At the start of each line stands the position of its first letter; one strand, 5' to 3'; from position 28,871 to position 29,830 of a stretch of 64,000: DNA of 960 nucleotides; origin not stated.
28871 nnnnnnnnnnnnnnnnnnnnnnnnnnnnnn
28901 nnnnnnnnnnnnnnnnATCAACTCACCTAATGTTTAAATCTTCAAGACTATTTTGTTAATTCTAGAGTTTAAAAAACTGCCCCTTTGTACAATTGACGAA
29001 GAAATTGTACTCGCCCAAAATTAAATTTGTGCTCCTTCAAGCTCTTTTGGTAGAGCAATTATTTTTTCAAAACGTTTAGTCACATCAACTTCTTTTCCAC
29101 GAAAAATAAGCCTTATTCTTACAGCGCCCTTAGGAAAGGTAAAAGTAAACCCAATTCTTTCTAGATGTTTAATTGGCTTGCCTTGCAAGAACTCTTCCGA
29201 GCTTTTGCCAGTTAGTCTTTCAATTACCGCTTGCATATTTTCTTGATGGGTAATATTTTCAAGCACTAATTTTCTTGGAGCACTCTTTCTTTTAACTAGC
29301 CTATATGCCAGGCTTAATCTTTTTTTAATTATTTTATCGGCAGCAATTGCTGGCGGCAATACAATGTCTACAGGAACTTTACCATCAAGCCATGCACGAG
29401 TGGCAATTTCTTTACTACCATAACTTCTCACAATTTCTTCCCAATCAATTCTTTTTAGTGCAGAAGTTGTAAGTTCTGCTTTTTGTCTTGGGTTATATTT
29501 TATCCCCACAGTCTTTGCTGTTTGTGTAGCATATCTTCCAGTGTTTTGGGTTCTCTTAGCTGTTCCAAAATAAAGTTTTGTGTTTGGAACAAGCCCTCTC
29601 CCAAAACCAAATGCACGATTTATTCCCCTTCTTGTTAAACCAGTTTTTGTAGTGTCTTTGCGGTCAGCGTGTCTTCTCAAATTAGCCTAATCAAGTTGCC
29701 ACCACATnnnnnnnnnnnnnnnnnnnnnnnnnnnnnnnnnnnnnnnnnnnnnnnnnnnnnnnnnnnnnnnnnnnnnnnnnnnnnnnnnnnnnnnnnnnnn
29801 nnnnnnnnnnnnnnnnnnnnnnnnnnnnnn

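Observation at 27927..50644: Arginine-rich, unrecognisable ORFs intercalated one by one between conserved pyruvate-oxidation and mevalonate-pathway genes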

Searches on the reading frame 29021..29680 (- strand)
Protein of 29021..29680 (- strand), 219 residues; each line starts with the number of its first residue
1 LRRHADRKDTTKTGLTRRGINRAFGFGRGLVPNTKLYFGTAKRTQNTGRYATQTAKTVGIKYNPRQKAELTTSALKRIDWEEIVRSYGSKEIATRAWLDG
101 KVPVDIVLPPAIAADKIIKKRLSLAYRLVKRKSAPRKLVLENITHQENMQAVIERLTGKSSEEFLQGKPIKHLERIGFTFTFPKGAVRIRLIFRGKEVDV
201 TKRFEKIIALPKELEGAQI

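Call 4: search_protein_families(library=pfam, proteins=[window:29021-29680:-], max_evalue=1)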
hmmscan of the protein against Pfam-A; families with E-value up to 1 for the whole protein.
window:29021-29680:- (219 aa): 2 families
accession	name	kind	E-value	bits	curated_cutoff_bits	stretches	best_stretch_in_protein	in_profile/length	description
PF07370.16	DUF1489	-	0.11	12.7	25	1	44-149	18-124/138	Protein of unknown function (DUF1489)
PF21956.1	DUF6922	-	0.14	12.1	27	0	79-93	35-49/52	Family of unknown function (DUF6922)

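Call 5: search_protein_families(library=ncbifam, proteins=[window:29021-29680:-], max_evalue=1)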
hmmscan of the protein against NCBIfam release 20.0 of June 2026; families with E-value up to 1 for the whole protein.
window:29021-29680:- (219 aa): 0 families

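Call 11: find_homologous_proteins(query=window:29021-29680:-, max_evalue=0.01)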
Query window:29021-29680:- (219 aa): 6 proteins with E <= 0.01 among 356 candidates.
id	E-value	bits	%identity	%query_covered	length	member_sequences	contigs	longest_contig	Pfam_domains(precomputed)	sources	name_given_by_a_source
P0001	1.6e-137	474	100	100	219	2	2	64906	-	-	-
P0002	1.3e-70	255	60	100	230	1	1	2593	-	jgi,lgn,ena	-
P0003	4.6e-69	250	57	100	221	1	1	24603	-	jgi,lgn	-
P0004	1.7e-61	226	54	98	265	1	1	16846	-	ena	-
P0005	5.3e-57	211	54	92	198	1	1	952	-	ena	-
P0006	7.0e-53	198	51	100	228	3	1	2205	-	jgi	-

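Call 12: find_encoding_contigs(protein=P0003, flank=10000, max_places=3)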
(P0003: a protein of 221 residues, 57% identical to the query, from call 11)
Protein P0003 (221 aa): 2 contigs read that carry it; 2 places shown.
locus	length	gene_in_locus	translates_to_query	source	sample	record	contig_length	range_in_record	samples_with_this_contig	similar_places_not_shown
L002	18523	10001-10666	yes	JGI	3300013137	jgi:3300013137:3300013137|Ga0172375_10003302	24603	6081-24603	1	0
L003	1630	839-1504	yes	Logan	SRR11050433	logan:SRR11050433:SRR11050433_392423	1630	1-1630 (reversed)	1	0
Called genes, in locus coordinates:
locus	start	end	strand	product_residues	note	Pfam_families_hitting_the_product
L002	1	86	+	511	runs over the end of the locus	-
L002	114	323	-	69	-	PF24033:DUF7342 (weak)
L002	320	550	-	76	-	-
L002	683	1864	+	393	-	PF01609:DDE_Tnp_1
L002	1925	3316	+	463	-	-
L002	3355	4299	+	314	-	PF00288:GHMP_kinases_N, PF08544:GHMP_kinases_C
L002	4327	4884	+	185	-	PF02441:Flavoprotein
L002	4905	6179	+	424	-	PF20695:UbiD_N, PF01977:UbiD, PF20696:UbiD_C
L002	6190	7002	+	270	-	PF00702:Hydrolase (weak), PF13419:HAD_2 (faint)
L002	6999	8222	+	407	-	PF04412:AcnX, PF28403:AcnX_2nd, PF28406:AcnX_3rd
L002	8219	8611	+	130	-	PF01989:AcnX_swivel_put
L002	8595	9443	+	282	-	PF00696:AA_kinase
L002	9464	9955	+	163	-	-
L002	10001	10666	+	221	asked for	-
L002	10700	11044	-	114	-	PF02452:PemK_toxin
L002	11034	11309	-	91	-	-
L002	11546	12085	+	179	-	PF01558:POR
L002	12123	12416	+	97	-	PF25160:LdpA_Fe-S-bd (faint), PF12837:Fer4_6 (weak), PF13237:Fer4_10, PF00037:Fer4 (weak), PF14697:Fer4_21, PF12838:Fer4_7, PF13187:Fer4_9 (weak), PF00037:Fer4 (weak), +2 more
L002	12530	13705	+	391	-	PF01855:POR_N, PF02780:Transketolase_C (faint), PF17147:PFOR_II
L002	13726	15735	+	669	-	PF02775:TPP_enzyme_C, PF14890:Intein_splicing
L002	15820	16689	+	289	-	PF12802:MarR_2 (faint), PF13412:HTH_24 (faint)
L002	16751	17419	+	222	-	-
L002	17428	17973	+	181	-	PF01725:Ham1p_like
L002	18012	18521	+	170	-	?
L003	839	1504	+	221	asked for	-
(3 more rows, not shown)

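Call 13: find_encoding_contigs(protein=P0004, flank=10000, max_places=3)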
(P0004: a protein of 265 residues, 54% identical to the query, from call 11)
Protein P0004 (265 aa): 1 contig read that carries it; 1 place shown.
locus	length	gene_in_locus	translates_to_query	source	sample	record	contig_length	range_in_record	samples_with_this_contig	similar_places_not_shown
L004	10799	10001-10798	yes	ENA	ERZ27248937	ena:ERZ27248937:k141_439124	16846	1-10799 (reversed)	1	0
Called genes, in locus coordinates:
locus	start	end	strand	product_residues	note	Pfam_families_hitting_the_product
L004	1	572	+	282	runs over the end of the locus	-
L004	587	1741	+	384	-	PF00108:Thiolase_N, PF00109:ketoacyl-synt (weak), PF02803:Thiolase_C, PF22691:Thiolase_C_1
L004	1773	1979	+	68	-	-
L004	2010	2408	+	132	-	PF01796:OB_ChsH2_C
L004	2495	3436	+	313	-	PF00288:GHMP_kinases_N, PF08544:GHMP_kinases_C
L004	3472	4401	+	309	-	PF00288:GHMP_kinases_N, PF08544:GHMP_kinases_C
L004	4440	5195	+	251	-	PF00702:Hydrolase (weak), PF13419:HAD_2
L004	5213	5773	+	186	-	PF02441:Flavoprotein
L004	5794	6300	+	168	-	-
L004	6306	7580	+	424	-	PF20695:UbiD_N, PF01977:UbiD, PF20696:UbiD_C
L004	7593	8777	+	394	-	PF04412:AcnX, PF28403:AcnX_2nd, PF28406:AcnX_3rd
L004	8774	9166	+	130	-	PF01989:AcnX_swivel_put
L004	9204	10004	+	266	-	PF00696:AA_kinase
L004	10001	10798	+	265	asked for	?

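Call 33: search_solved_structures(query=A2, max_evalue=10, show_alignments=2)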
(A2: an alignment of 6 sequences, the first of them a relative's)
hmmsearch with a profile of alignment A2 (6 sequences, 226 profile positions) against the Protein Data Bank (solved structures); distinct sequences matched with E-value up to 10: 1.
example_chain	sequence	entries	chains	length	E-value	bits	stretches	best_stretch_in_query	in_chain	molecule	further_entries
6xf2_A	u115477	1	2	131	0.23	14.2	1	151-212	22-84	Nesprin-1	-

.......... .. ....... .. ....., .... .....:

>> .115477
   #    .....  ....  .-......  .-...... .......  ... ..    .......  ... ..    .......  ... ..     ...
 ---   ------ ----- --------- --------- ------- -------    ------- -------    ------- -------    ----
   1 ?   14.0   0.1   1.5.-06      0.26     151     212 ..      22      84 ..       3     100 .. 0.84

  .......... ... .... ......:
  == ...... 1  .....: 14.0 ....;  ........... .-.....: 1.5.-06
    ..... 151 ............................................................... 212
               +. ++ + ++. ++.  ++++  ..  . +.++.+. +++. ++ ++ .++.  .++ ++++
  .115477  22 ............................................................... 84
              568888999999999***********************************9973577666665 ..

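Call 52: search_protein_families(library=phrogs, proteins=[window:29021-29680:-], max_evalue=0.1)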
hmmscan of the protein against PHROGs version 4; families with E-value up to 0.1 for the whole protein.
window:29021-29680:- (219 aa): 0 families

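Call 53: search_protein_families(library=padloc, proteins=[window:29021-29680:-], max_evalue=0.1)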
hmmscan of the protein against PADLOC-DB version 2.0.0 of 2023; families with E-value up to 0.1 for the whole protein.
window:29021-29680:- (219 aa): 0 families

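Call 59: predict_structure(alignment_id=A2)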
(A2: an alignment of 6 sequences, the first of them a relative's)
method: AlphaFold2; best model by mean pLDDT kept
length: 219 residues; sequences in the alignment: 6
mean_pLDDT: 68.1   pTM: 0.56
mean pLDDT of the five models: 68.1, 67.3, 66.9, 66.0, 65.5
residues with pLDDT >= 90: 22; 70-90: 85; 50-70: 71; < 50: 41
segments of 3 or more residues with pLDDT < 50: 1-12, 32-44, 58-70
pLDDT, mean of each block of 10 residues (from residue 1): 40 60 66 44 52 53 39 58 73 57 58 81 85 72 72 87 77 81 86 90 91 75
secondary structure, 60 per line:
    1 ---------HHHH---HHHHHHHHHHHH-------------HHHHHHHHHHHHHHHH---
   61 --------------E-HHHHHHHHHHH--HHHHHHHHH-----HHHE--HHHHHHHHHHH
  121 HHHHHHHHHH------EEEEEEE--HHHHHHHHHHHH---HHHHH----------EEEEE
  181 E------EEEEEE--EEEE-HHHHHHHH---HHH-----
elements in order: H10-13 H17-28 H42-57 H77-87 H90-98 H110-130 E137-143 H146-157 H161-165 E176-181 E188-193 E196-199 H201-208

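Call 61: fold_search(model_id=the predicted structure, library=pdb)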
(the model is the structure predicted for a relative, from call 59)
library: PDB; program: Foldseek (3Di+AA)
matches with E <= 10: 536; with E <= 0.001: 0
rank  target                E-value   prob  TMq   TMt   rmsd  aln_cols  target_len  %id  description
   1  3it1_A                3.7e-02  0.60  0.30  0.21  19.6       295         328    9  Crystal Structure Francisella tularensis histidine acid phosphatase complexed with L(+)-tartrate (released 2009-11-10)
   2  3it2_B                3.9e-02  0.60  0.29  0.21  18.8       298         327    9  Crystal structure of ligand-free Francisella tularensis histidine acid phosphatase (released 2009-11-10)
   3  4e3w_A                5.2e-02  0.13  0.16  0.11  24.1       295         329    9  Crystal Structure Francisella tularensis histidine acid phosphatase cryoprotected with proline (released 2012-07-25)
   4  3it0_A                6.6e-02  0.44  0.29  0.20  20.6       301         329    8  Crystal Structure Francisella tularensis histidine acid phosphatase complexed with phosphate (released 2009-11-10)
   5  3fdz_A                9.3e-02  0.38  0.24  0.23  18.2       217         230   13  Crystal structure of phosphoglyceromutase from burkholderia pseudomallei 1710b with bound 2,3-diphosphoglyceric acid a (released 2009-01-13)
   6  3it3_A                9.9e-02  0.41  0.30  0.21  19.6       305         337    8  Crystal Structure Francisella tularensis histidine acid phosphatase D261A mutant complexed with substrate 3'-AMP (released 2009-11-10)
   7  3it3_B                1.2e-01  0.41  0.29  0.21  18.3       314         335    9  Crystal Structure Francisella tularensis histidine acid phosphatase D261A mutant complexed with substrate 3'-AMP (released 2009-11-10)
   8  9o8j_A                1.7e-01  0.18  0.21  0.20  17.7       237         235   12  Crystal structure of Phosphoglycerate mutase from Trichomonas vaginalis (sulfate bound) (released 2025-04-23)
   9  4pz9_B                2.0e-01  0.30  0.26  0.27  17.9       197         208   11  The native structure of mycobacterial glucosyl-3-phosphoglycerate phosphatase Rv2419c (released 2014-06-11)
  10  1yfk_A                2.4e-01  0.16  0.24  0.22  18.9       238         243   10  Crystal structure of human B type phosphoglycerate mutase (released 2005-05-17)
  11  1nd6_B                2.8e-01  0.10  0.19  0.13  23.7       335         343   10  Crystal Structures of Human Prostatic Acid Phosphatase in Complex with a Phosphate Ion and alpha-Benzylaminobenzylphos (released 2002-12-20)
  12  3unf_K                3.1e-01  0.21  0.14  0.15  10.4        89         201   16  Mouse 20S immunoproteasome in complex with PR-957 (released 2012-02-29)
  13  6s2q_B                3.7e-01  0.21  0.25  0.26  18.2       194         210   11  Mycobacterial hydrolase 1 (released 2020-07-22)
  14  5l5a_K                4.2e-01  0.41  0.16  0.16  12.3        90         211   12  Yeast 20S proteasome with human beta5i (1-138; R57T) (released 2016-11-09)
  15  1nd5_B                4.2e-01  0.25  0.31  0.22  18.4       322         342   10  Crystal Structures of Human Prostatic Acid Phosphatase in Complex with a Phosphate Ion and alpha-Benzylaminobenzylphos (released 2002-12-20)
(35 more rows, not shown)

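Call 66: search_protein_representatives(alignment_id=A2)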
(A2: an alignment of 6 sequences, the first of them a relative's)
Query: 6 sequences, 226 profile positions. Proteins with E-value up to 0.001 (for the whole library): 91; up to 1e-10: 51; up to 1e-30: 4. The best 91 are listed.
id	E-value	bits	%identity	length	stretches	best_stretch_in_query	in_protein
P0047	6.9e-96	336.4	-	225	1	1-218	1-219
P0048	1.3e-33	132.8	-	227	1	3-212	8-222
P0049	7.1e-32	127.1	-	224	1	9-212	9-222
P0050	4.0e-31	124.6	-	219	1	4-210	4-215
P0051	2.7e-28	115.4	-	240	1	3-211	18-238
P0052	4.2e-27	111.5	-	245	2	86-209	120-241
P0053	9.0e-26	107.1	-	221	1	7-212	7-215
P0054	9.4e-26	107.1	-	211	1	5-211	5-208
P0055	1.2e-25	106.7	-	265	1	5-216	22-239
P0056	4.2e-25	104.9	-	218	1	5-213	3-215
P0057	1.2e-23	100.2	-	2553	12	91-123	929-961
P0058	1.3e-22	96.8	-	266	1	22-215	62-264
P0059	1.4e-22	96.7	-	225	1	1-213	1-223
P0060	2.3e-22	96.0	-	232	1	9-213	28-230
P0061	3.5e-22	95.4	-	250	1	3-213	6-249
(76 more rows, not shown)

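Call 68: search_protein_families(library=pfam, alignment_id=A4, max_evalue=0.01)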
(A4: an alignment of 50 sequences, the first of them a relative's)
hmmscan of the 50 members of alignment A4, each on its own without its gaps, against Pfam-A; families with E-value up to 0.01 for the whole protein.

A. member 1, P0001 (219 aa): 0 families

B. families by the number of members that match (of 50 scanned): 5 families
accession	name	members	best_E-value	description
PF00300.27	His_Phos_1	34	1e-13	Histidine phosphatase superfamily (branch 1)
PF00328.27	His_Phos_2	4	0.00027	Histidine phosphatase superfamily (branch 2)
PF22565.1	mSLOG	1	0.0014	Minimal SLOG domain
PF12218.14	End_N_terminal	1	0.0031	N terminal extension of bacteriophage endosialidase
PF13382.11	Adenine_deam_C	1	0.0079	Adenine deaminase C-terminal domain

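Call 69: search_solved_structures(query=A4, max_evalue=1, show_alignments=1)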
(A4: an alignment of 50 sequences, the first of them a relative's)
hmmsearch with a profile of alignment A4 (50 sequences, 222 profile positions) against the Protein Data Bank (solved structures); distinct sequences matched with E-value up to 1: 90 (the best 60 are shown).
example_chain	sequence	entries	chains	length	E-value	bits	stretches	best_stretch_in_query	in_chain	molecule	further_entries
3r7a_A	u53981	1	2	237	1.2e-08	38.2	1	4-104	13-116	Phosphoglycerate mutase, putative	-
3eoz_A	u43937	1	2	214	1.7e-08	37.6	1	6-69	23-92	putative Phosphoglycerate mutase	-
1ebb_A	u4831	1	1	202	5e-08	36.1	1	6-67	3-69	PHOSPHATASE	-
1h2e_A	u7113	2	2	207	5.1e-08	36.1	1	6-67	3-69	PHOSPHATASE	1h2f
4ij5_A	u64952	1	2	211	1.1e-07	35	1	5-177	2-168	Phosphoserine phosphatase 1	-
6nru_A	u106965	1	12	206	9.7e-07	31.9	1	5-177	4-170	CobC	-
6e4b_A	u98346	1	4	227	3e-06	30.3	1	5-177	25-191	Adenosylcobalamin/alpha-ribazole phosphatase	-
5w5g_A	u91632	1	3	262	3.5e-06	30.1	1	21-179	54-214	Ubiquitin-associated and SH3 domain-containing protein B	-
5vr6_A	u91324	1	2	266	3.7e-06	30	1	21-179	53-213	Ubiquitin-associated and SH3 domain-containing protein B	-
8u5m_A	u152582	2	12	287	4.5e-06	29.8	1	21-178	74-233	Ubiquitin-associated and SH3 domain-containing protein B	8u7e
2h0q_A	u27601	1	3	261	5.3e-06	29.5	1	21-179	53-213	Suppressor of T-cell receptor signaling 1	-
3mbk_A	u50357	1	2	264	5.5e-06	29.5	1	21-179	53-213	Ubiquitin-associated and SH3 domain-containing protein B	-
2ikq_A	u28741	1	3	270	5.8e-06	29.4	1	21-179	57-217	Suppressor of T-cell receptor signaling 1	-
4ij6_A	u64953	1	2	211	8.4e-06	28.9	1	25-177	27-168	Phosphoserine phosphatase 1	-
3pgm_A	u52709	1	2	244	1.6e-05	28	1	7-70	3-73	Phosphoglycerate mutase 1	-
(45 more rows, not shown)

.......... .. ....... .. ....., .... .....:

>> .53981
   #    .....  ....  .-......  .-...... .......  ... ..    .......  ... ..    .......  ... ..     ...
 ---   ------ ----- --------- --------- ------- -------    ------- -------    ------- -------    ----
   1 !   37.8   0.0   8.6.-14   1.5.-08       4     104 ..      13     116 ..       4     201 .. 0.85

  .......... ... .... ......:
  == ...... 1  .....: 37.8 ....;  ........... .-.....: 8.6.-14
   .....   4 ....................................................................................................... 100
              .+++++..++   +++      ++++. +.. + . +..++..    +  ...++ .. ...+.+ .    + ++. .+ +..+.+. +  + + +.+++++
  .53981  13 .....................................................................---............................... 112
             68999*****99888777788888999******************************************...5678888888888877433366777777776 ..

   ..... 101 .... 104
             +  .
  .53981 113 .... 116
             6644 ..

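Call 71: find_encoding_contigs(protein=P0048, flank=8000, max_places=2)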
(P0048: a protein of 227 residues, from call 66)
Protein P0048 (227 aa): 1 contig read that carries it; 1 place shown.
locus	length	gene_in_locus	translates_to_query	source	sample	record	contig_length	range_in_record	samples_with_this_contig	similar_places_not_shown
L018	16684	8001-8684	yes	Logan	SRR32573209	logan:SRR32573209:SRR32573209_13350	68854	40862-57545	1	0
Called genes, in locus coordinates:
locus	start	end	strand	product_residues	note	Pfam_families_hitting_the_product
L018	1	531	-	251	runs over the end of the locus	PF00005:ABC_tran, PF13304:AAA_21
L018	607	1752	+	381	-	PF00535:Glycos_transf_2, PF10111:Glyco_tranf_2_2, PF13641:Glyco_tranf_2_3 (weak)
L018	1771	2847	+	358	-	PF13439:Glyco_transf_4, PF13579:Glyco_trans_4_4, PF20706:GT4-conflict (weak), PF00534:Glycos_transf_1, PF13692:Glyco_trans_1_4, PF13524:Glyco_trans_1_2 (weak)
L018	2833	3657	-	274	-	-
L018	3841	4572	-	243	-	PF00149:Metallophos, PF12850:Metallophos_2 (weak)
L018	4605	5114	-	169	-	-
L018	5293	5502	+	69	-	-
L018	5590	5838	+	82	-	PF02452:PemK_toxin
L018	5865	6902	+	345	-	PF00534:Glycos_transf_1, PF13692:Glyco_trans_1_4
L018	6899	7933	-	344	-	PF00391:PEP-utilizers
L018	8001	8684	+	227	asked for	-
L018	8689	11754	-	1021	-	PF01326:PPDK_N, PF00391:PEP-utilizers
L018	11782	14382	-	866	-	PF04851:ResIII, PF00270:DEAD, PF00271:Helicase_C, PF22590:Cas3-like_C_2 (weak), PF19306:WHD_Lhr, PF08494:DEAD_assoc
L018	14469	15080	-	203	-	PF01066:CDP-OH_P_transf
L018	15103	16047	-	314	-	PF13793:Pribosyltran_N, PF00156:Pribosyltran, PF14572:Pribosyl_synth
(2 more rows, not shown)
